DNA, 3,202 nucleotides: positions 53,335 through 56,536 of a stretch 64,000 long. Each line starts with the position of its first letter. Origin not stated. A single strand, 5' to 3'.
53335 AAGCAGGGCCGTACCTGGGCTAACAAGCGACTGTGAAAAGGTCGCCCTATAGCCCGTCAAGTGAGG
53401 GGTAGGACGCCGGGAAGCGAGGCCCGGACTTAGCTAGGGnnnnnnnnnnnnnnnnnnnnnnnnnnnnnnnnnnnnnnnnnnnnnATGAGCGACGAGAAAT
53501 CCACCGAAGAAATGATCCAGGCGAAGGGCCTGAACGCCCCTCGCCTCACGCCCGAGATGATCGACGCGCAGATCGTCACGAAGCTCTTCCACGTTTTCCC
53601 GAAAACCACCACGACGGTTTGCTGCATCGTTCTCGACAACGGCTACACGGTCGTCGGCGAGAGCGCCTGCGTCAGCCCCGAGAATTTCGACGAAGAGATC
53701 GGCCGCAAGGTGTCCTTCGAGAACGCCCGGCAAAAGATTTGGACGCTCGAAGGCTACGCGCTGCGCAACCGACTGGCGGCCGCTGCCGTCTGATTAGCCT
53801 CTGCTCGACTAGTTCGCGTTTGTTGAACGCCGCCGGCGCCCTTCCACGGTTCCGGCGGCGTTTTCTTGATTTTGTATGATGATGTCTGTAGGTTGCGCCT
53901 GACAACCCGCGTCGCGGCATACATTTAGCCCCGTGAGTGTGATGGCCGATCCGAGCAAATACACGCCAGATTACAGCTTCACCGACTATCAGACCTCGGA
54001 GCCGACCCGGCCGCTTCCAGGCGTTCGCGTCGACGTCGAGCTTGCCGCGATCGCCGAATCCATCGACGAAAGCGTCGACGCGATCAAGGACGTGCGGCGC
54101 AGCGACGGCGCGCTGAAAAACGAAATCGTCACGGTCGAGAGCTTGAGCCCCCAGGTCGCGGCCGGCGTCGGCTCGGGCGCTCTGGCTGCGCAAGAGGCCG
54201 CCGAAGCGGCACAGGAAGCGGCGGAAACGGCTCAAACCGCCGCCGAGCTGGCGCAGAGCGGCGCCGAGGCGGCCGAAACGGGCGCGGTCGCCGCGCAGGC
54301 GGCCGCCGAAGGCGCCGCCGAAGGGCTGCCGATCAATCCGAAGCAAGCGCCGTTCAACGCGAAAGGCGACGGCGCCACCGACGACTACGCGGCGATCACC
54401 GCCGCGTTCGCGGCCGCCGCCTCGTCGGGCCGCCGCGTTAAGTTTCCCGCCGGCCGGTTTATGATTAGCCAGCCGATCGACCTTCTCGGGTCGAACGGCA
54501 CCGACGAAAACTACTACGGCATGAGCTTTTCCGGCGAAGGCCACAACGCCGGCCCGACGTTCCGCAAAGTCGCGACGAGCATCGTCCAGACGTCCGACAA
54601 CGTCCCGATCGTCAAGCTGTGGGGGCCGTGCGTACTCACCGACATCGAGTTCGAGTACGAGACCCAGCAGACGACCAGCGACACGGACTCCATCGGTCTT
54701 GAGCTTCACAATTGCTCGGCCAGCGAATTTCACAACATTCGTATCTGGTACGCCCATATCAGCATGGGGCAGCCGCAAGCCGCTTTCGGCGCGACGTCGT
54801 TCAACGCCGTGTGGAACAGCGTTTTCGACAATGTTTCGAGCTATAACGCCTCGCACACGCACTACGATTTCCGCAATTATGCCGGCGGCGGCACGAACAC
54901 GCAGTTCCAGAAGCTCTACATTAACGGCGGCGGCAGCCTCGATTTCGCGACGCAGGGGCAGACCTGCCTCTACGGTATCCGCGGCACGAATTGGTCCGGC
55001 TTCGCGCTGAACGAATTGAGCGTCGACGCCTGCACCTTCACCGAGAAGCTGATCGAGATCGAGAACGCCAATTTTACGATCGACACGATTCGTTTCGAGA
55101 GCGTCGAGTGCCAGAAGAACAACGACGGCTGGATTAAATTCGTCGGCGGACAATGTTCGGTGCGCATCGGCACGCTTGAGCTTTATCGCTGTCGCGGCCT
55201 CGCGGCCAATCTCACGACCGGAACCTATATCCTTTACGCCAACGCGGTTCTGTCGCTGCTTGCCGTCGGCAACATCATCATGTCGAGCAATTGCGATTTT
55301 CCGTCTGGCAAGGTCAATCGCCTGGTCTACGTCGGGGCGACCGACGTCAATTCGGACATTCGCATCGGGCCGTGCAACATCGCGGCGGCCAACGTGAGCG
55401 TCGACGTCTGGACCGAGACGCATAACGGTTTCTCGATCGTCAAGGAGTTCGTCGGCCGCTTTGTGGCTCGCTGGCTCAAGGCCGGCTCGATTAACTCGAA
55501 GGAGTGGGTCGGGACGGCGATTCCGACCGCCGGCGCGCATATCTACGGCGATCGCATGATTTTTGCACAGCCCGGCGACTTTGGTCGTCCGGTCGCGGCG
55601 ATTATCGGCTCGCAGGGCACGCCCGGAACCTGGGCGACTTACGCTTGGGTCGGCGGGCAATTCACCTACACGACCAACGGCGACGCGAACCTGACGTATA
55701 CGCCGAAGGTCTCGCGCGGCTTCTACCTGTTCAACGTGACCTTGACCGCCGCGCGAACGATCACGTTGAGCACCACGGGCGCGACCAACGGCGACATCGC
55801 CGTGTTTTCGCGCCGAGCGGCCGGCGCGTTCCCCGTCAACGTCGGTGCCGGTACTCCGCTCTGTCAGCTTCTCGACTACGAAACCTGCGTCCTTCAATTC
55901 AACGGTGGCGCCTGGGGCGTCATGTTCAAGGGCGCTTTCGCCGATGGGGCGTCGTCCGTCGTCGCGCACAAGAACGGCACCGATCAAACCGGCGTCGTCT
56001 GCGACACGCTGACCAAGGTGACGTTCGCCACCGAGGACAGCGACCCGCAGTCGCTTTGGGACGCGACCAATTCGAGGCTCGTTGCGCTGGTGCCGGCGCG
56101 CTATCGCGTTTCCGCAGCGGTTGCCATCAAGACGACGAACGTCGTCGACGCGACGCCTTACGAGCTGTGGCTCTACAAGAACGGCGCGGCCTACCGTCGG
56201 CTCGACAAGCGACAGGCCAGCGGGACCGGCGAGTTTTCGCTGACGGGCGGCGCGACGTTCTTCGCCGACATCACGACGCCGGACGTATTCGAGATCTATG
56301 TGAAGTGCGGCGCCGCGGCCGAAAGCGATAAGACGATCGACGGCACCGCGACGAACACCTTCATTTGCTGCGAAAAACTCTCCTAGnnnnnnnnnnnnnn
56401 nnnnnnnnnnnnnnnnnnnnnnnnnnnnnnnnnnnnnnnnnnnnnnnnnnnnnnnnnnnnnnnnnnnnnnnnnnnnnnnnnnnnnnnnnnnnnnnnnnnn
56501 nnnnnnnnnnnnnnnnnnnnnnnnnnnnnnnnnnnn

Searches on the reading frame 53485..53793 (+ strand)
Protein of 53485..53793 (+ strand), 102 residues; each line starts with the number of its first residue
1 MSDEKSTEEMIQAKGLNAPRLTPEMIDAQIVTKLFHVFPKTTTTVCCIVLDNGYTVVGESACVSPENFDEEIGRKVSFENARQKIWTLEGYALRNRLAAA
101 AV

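Call 9: search_protein_families(library=pfam, proteins=[window:53485-53793:+], max_evalue=0.01)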
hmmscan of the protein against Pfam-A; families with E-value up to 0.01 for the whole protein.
window:53485-53793:+ (102 aa): 1 family
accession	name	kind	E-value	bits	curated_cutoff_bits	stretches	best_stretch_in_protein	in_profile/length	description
PF13876.11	Phage_gp49_66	-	9.6e-31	106.6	27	1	21-97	1-82/82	Phage protein (N4 Gp49/phage Sf6 gene 66) family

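Call 10: find_encoding_contigs(protein=window:53485-53793:+, flank=6000, max_places=10)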
Protein window:53485-53793:+ (102 aa): 2 contigs read that carry it; 2 places shown.
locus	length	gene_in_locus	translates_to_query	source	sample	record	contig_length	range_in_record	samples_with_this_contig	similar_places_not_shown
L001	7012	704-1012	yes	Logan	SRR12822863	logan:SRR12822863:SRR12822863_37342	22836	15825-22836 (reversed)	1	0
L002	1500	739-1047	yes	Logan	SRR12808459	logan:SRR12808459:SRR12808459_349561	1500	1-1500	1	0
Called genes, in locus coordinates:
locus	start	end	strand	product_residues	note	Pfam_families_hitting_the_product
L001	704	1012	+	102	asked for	PF13876:Phage_gp49_66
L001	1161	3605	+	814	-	PF12708:Pect-lyase_RHGA_epim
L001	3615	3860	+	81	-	-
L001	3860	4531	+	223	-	PF07486:Hydrolase_2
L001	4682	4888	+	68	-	-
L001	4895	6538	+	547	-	PF03237:Terminase_6N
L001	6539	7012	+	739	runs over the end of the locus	-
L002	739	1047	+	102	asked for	PF13876:Phage_gp49_66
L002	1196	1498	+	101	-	?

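Call 13: find_related_loci(query=window:53485-53790:+, collection=genome_contigs, flank=4000)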
Query window:53485-53790:+ (102 aa) in genome_contigs; peptide patterns used: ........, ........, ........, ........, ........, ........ (x = any residue, [..] = any of these).
144 stretches matched a pattern; 32 encode a relative of the query (tblastn E <= 1e-3); 32 distinct loci.
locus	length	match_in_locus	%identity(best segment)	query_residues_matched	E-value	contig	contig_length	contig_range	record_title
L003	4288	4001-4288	63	3-98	4e-40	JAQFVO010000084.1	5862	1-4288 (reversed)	MAG: Endozoicomonas sp. isolate Pac_F2a k77_28894, whole genome shotgun sequence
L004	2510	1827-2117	60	1-97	9e-39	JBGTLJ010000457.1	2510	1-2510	MAG: Oceaniglobus sp. isolate JTS-RE334 k141_12400206, whole genome shotgun sequence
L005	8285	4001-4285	59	3-97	4e-34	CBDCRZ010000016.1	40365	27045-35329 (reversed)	MAG: Sansalvadorimonas sp. isolate b305b66b-9b52-44f6-b603-abdbb932d1d5 genome assembly, contig: contig_16, whole genome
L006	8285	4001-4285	58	3-97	6e-34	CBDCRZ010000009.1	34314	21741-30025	MAG: Sansalvadorimonas sp. isolate b305b66b-9b52-44f6-b603-abdbb932d1d5 genome assembly, contig: contig_9, whole genome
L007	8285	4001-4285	58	3-97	6e-34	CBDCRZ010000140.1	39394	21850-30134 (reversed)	MAG: Sansalvadorimonas sp. isolate b305b66b-9b52-44f6-b603-abdbb932d1d5 genome assembly, contig: contig_140, whole genom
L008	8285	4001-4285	57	3-97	1e-33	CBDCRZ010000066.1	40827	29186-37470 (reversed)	MAG: Sansalvadorimonas sp. isolate b305b66b-9b52-44f6-b603-abdbb932d1d5 genome assembly, contig: contig_66, whole genome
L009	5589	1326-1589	57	11-98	9e-33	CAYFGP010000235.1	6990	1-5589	MAG TPA_asm: uncultured Oleiphilus sp. isolate ERP003628_co2_36 genome assembly, contig: NODE_8219_length_6990_cov_25.49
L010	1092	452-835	47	1-100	2e-33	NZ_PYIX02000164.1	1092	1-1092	Acinetobacter sichuanensis strain WCHAc060041 165, whole genome shotgun sequence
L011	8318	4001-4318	49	3-97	2e-28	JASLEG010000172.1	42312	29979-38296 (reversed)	MAG: Burkholderia sp. isolate SHSU.bins.201 k141_5670990, whole genome shotgun sequence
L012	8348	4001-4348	49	1-99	3e-28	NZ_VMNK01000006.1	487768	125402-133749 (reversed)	Denitromonas halophila strain SFB-3 k141_69, whole genome shotgun sequence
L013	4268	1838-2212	45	1-98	2e-28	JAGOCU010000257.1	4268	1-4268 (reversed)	MAG: Thermoflexales bacterium isolate Go_SlAct_bin_491 Go_SlAct_149450_length_4268_cov_28.157933, whole genome shotgun s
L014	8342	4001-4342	44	3-97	4e-28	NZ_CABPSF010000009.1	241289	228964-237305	Pandoraea iniqua strain LMG 31009, whole genome shotgun sequence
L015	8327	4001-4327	48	1-97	2e-28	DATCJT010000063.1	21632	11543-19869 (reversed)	MAG TPA_asm: Methylophilaceae bacterium isolate SMAG_U7077 k141_11094, whole genome shotgun sequence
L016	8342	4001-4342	44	3-97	4e-27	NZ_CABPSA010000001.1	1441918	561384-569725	Pandoraea commovens strain LMG 31010, whole genome shotgun sequence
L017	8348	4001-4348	45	1-97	2e-26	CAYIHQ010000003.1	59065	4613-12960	MAG TPA_asm: uncultured Ignavibacteriaceae bacterium isolate ERP119705_co22_105 genome assembly, contig: NODE_293_length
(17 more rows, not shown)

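Call 14: find_related_loci(query=window:53485-53790:+, collection=viral_contigs, flank=4000)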
Query window:53485-53790:+ (102 aa) in viral_contigs; peptide patterns used: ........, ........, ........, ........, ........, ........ (x = any residue, [..] = any of these).
147 stretches matched a pattern; 144 encode a relative of the query (tblastn E <= 1e-3); the best 80 are kept; 80 distinct loci.
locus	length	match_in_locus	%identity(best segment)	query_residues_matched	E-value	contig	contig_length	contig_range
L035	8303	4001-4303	66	1-101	6e-43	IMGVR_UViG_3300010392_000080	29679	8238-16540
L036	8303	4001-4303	66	1-101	6e-43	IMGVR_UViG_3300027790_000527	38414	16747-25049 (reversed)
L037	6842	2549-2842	63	2-99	4e-41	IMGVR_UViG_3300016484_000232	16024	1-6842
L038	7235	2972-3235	70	11-98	7e-40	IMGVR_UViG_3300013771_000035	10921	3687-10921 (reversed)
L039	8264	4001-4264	70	11-98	7e-40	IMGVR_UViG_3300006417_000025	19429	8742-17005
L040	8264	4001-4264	70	11-98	7e-40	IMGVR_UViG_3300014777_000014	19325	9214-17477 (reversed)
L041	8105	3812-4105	59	2-99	4e-39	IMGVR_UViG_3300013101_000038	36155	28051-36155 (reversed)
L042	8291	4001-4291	62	3-99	4e-39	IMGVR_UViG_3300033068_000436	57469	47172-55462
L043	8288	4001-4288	63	2-97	2e-38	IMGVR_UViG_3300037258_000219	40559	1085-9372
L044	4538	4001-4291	60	1-97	5e-38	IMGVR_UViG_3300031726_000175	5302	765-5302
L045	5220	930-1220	60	1-98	1e-37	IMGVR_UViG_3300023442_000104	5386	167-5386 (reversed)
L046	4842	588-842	67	14-98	6e-37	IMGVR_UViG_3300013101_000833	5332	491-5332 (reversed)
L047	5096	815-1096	61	4-97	8e-37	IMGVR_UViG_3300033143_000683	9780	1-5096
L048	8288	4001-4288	60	1-97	7e-37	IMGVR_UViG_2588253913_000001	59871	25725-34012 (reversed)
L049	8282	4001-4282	62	1-94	1e-36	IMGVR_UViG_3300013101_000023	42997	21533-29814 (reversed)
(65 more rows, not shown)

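Call 24: search_protein_families(library=phrogs, proteins=[window:53485-53793:+], max_evalue=0.01)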
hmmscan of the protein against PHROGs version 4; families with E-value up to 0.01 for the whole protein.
window:53485-53793:+ (102 aa): 7 families
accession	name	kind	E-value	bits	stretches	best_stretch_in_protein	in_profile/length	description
phrog_322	-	unknown function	1.4e-46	160.9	1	2-100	6-106/239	-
phrog_3934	-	unknown function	2.6e-35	123.3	1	5-99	8-102/336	-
phrog_16684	-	unknown function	2.1e-23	83.2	1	41-98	19-76/78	-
phrog_9467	-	unknown function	2.6e-15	57.5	1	20-95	75-149/155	-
phrog_37939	-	unknown function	6.2e-14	53.1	1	6-95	7-104/308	-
phrog_4435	-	unknown function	9.9e-13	49.5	1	20-92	8-84/252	-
phrog_419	-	unknown function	0.00091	19.8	1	42-99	217-275/300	-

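Call 62: list_cluster_members(proteins=[P0001, window:53485-53790:+])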
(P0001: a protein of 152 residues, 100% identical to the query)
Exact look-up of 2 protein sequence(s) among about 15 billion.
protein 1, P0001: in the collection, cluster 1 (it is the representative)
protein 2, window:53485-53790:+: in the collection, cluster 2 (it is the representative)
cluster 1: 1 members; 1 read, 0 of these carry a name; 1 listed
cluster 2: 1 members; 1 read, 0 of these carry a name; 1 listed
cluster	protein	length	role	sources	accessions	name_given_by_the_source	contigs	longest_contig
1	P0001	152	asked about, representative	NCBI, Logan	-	-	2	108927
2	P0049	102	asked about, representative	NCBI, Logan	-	-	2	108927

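Call 69: find_homologous_proteins(query=window:53485-53790:+, max_evalue=1e-20)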
Query window:53485-53790:+ (102 aa): 2037 proteins with E <= 1e-20 among 2168 candidates; the best 120 are listed.
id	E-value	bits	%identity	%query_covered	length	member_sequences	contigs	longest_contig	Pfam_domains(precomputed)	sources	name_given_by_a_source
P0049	7.8e-61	220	100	100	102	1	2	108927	PF13876.12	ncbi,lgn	-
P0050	7.4e-40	153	68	98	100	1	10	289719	PF13876.12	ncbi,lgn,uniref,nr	ncbi:TPA: Gp49 family protein [Pseudomonas aeruginosa]|uniref:Gp49 family protein n=1 Tax=Pseudomona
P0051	2.8e-39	151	67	98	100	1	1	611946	PF13876.12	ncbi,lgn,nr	ncbi:hypothetical protein ISH39_03460 [Pseudomonas aeruginosa]|nr:hypothetical protein [Pseudomonas 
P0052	1.5e-38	149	69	96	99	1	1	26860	PF13876.12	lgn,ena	-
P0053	2.1e-38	148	69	96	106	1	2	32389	PF13876.12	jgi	jgi:hypothetical protein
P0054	2.3e-38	148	71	89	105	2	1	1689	PF13876.12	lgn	-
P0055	2.8e-38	148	69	97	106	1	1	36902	PF13876.12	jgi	-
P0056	3.4e-38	147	70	94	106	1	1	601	PF13876.12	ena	-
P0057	4.7e-38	147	68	96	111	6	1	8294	PF13876.12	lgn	-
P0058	4.8e-38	147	68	100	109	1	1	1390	PF13876.12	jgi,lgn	-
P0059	4.9e-38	147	67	94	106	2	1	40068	PF13876.12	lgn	-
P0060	5.7e-38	147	68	95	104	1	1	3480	PF13876.12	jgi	jgi:hypothetical protein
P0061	7.8e-38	146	69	99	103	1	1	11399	PF13876.12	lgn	-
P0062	1.9e-37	145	67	97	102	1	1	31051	PF13876.12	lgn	-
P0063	2.1e-37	145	69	100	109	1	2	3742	PF13876.12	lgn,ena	-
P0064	2.2e-37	145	68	98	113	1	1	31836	PF13876.12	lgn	-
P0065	2.3e-37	145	65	96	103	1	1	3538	PF13876.12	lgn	-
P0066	2.3e-37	145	68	99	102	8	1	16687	PF13876.12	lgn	-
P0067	2.4e-37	145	68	99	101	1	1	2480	PF13876.12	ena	-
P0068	2.4e-37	145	68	96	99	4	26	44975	PF13876.12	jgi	jgi:hypothetical protein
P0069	2.5e-37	145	67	97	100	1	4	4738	PF13876.12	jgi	jgi:hypothetical protein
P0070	2.5e-37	145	67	89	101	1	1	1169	PF13876.12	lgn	-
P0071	2.5e-37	145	67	96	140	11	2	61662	PF13876.12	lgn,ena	-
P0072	2.9e-37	144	68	97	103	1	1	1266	PF13876.12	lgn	-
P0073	3.0e-37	144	68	96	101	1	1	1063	PF13876.12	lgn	-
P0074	3.2e-37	144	67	94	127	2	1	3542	PF13876.12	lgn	-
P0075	3.6e-37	144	64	98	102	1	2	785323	PF13876.12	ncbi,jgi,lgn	jgi:hypothetical protein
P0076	4.7e-37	144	69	95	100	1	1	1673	PF13876.12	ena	-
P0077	4.9e-37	144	67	99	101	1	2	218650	PF13876.12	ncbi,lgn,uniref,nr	ncbi:Gp49 family protein [Gluconobacter kondonii]|uniref:Gp49 family protein n=1 Tax=Gluconobacter k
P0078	5.3e-37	144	66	88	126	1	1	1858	PF13876.12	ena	-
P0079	5.6e-37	143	65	94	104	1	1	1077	PF13876.12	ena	-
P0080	6.7e-37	143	65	98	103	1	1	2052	PF13876.12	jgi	jgi:hypothetical protein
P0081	7.0e-37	143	63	99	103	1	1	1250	PF13876.12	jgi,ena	-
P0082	7.4e-37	143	71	94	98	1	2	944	PF13876.12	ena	-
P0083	8.1e-37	143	67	99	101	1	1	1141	PF13876.12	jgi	jgi:hypothetical protein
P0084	8.9e-37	143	70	96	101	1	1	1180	PF13876.12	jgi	jgi:hypothetical protein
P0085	9.8e-37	143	67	97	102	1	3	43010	PF13876.12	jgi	jgi:hypothetical protein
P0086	9.8e-37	143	67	95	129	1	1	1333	PF13876.12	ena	-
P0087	1.1e-36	143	68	99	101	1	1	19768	PF13876.12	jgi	jgi:hypothetical protein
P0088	1.1e-36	143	67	94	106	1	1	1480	PF13876.12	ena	-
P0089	1.1e-36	142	67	98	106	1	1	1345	PF13876.12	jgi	-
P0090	1.2e-36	142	70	92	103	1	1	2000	PF13876.12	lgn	-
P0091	1.2e-36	142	68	92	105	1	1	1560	PF13876.12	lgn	-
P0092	1.2e-36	142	66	95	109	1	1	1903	PF13876.12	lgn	-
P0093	1.2e-36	142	66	98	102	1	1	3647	PF13876.12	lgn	-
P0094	1.3e-36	142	66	99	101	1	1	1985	PF13876.12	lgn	-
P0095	1.4e-36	142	67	95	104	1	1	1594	PF13876.12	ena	-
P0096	1.5e-36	142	68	96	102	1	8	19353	PF13876.12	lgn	-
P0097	1.6e-36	142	66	95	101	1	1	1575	PF13876.12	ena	-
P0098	1.6e-36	142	71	94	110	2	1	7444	PF13876.12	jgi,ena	-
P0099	1.7e-36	142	69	94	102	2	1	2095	PF13876.12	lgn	-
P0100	1.9e-36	142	68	98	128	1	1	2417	PF13876.12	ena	-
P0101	2.0e-36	142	67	97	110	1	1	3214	PF13876.12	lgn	-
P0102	2.0e-36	142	65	95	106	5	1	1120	PF13876.12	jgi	-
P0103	2.0e-36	142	64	96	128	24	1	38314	PF13876.12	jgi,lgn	-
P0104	2.1e-36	142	67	98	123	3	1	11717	PF13876.12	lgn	-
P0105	2.2e-36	142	68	96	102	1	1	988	PF13876.12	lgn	-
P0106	2.2e-36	142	69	98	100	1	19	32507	PF13876.12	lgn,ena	-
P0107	2.3e-36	142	68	99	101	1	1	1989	PF13876.12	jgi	jgi:hypothetical protein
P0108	2.3e-36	141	68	97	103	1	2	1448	PF13876.12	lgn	-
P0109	2.3e-36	141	66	99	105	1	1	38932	PF13876.12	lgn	-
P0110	2.4e-36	141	67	95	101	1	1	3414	PF13876.12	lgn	-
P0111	2.4e-36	141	65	97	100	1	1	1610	PF13876.12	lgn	-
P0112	2.7e-36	141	69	99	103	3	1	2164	PF13876.12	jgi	jgi:hypothetical protein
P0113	3.1e-36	141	67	95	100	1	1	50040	PF13876.12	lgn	-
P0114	3.1e-36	141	67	96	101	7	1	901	PF13876.12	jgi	jgi:hypothetical protein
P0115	3.1e-36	141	66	96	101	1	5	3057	PF13876.12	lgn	-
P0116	3.1e-36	141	67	95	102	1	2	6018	PF13876.12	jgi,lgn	jgi:hypothetical protein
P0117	3.2e-36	141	67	99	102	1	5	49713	PF13876.12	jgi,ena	-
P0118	3.5e-36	141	69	92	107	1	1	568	PF13876.12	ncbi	-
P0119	3.7e-36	141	66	96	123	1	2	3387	PF13876.12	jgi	jgi:hypothetical protein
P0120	3.8e-36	141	69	94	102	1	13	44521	PF13876.12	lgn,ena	-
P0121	4.6e-36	141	68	97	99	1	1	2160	PF13876.12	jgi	jgi:hypothetical protein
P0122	4.8e-36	140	68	93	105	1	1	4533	PF13876.12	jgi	jgi:hypothetical protein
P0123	4.9e-36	140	69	95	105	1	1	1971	PF13876.12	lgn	-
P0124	4.9e-36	140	67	97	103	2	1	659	PF13876.12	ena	-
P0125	5.0e-36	140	67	96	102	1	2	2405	PF13876.12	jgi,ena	jgi:hypothetical protein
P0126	5.0e-36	140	66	97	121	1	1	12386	PF13876.12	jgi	jgi:hypothetical protein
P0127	5.0e-36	140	65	98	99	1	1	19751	PF13876.12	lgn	-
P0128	5.1e-36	140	68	100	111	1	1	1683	PF13876.12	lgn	-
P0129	5.2e-36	140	67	96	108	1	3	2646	PF13876.12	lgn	-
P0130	5.4e-36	140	67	98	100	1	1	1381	PF13876.12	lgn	-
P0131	5.5e-36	140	65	93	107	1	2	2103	PF13876.12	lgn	-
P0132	5.6e-36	140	64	98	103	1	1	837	PF13876.12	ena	-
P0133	5.7e-36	140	69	96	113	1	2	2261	PF13876.12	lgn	-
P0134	5.7e-36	140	66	94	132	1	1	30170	PF13876.12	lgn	-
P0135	5.7e-36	140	66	98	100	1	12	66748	PF13876.12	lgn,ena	-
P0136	5.7e-36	140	66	96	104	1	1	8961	PF13876.12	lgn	-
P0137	5.8e-36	140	68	95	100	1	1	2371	PF13876.12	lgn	-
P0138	5.8e-36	140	64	96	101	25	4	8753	PF13876.12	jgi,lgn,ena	jgi:hypothetical protein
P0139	6.2e-36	140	67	95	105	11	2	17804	PF13876.12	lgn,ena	-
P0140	6.5e-36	140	68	92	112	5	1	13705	PF13876.12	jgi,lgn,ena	-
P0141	6.6e-36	140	69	96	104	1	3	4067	PF13876.12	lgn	-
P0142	6.7e-36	140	66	99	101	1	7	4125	PF13876.12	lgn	-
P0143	6.8e-36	140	68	94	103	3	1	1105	PF13876.12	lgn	-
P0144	7.2e-36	140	65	96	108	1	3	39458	PF13876.12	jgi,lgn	jgi:hypothetical protein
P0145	7.2e-36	140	67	96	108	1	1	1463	PF13876.12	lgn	-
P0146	7.9e-36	140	67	96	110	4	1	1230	PF13876.12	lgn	-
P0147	8.3e-36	140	66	98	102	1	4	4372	PF13876.12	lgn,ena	-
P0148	8.6e-36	140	68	92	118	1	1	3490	PF13876.12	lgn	-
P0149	8.9e-36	140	67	99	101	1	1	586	PF13876.12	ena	-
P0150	8.9e-36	140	68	97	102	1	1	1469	PF13876.12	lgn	-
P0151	9.1e-36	140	67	96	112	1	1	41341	PF13876.12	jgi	jgi:hypothetical protein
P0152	9.2e-36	140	63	97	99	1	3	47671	PF13876.12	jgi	jgi:hypothetical protein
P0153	9.3e-36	140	68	96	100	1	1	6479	PF13876.12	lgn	-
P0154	9.4e-36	140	62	98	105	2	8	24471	PF13876.12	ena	-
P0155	1.0e-35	139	65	97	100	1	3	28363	PF13876.12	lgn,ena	-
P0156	1.0e-35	139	69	97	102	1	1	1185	PF13876.12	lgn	-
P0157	1.0e-35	139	67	94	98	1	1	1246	PF13876.12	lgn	-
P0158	1.1e-35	139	67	95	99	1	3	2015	PF13876.12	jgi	jgi:hypothetical protein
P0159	1.1e-35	139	68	96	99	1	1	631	PF13876.12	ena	-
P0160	1.1e-35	139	65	97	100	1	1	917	PF13876.12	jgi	-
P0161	1.1e-35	139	64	99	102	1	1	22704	PF13876.12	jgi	jgi:hypothetical protein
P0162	1.1e-35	139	69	94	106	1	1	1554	PF13876.12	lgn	-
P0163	1.1e-35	139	67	95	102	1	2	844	PF13876.12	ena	-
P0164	1.1e-35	139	63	100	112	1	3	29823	PF13876.12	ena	-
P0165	1.2e-35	139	66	97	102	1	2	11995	PF13876.12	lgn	-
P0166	1.2e-35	139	67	94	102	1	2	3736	PF13876.12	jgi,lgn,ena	-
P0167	1.2e-35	139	67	96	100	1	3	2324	PF13876.12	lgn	-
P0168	1.2e-35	139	67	95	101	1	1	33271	PF13876.12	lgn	-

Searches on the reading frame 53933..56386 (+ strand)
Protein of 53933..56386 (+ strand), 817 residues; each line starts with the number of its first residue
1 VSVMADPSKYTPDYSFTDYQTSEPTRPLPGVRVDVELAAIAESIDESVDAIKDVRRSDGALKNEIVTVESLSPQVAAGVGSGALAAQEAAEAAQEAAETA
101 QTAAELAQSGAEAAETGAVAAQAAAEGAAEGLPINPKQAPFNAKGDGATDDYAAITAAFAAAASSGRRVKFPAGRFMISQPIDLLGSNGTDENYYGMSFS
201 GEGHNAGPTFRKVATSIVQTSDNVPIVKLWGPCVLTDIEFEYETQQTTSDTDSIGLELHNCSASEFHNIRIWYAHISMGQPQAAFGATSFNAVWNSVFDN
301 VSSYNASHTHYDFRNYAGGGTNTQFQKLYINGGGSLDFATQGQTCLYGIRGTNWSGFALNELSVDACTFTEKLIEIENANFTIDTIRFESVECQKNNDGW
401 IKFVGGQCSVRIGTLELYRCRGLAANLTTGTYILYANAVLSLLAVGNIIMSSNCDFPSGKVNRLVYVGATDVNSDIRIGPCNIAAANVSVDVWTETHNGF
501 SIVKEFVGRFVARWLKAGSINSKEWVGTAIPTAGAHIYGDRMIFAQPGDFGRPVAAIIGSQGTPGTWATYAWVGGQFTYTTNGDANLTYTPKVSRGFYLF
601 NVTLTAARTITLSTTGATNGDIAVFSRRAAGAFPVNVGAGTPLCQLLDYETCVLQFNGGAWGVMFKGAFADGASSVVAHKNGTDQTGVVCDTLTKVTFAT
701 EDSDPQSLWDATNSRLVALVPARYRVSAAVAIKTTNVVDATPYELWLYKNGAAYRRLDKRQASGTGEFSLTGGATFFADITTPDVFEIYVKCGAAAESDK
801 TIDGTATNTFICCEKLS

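Call 9: search_protein_families(library=pfam, proteins=[window:53933-56386:+], max_evalue=0.01)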
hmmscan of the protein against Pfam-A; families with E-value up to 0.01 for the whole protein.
window:53933-56386:+ (817 aa): 1 family
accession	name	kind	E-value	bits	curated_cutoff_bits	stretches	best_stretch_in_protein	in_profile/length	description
PF12708.12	Pect-lyase_RHGA_epim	-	1.3e-09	38.6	27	1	141-305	7-168/213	Rhamnogalacturonase A/epimerase, pectate lyase-like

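Call 24: search_protein_families(library=phrogs, proteins=[window:53933-56386:+], max_evalue=0.01)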
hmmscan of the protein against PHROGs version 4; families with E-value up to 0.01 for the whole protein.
window:53933-56386:+ (817 aa): 5 families
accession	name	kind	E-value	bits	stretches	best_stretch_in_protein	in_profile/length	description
phrog_18522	-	tail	2.5e-09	37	1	112-183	154-220/612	tail protein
phrog_12754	-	unknown function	2.1e-05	24.6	1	690-804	442-558/579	-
phrog_14558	-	tail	0.00013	21.3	1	140-180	109-149/740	tail spike protein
phrog_2234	-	tail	0.00092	18.9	1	141-184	191-235/757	tail spike protein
phrog_7458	-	tail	0.001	18.4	1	139-183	126-171/732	tail spike protein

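Call 28: find_encoding_contigs(protein=window:53933-56386:+, flank=6000, max_places=10)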
Protein window:53933-56386:+ (817 aa): no gene with exactly this product is on record in the collection.
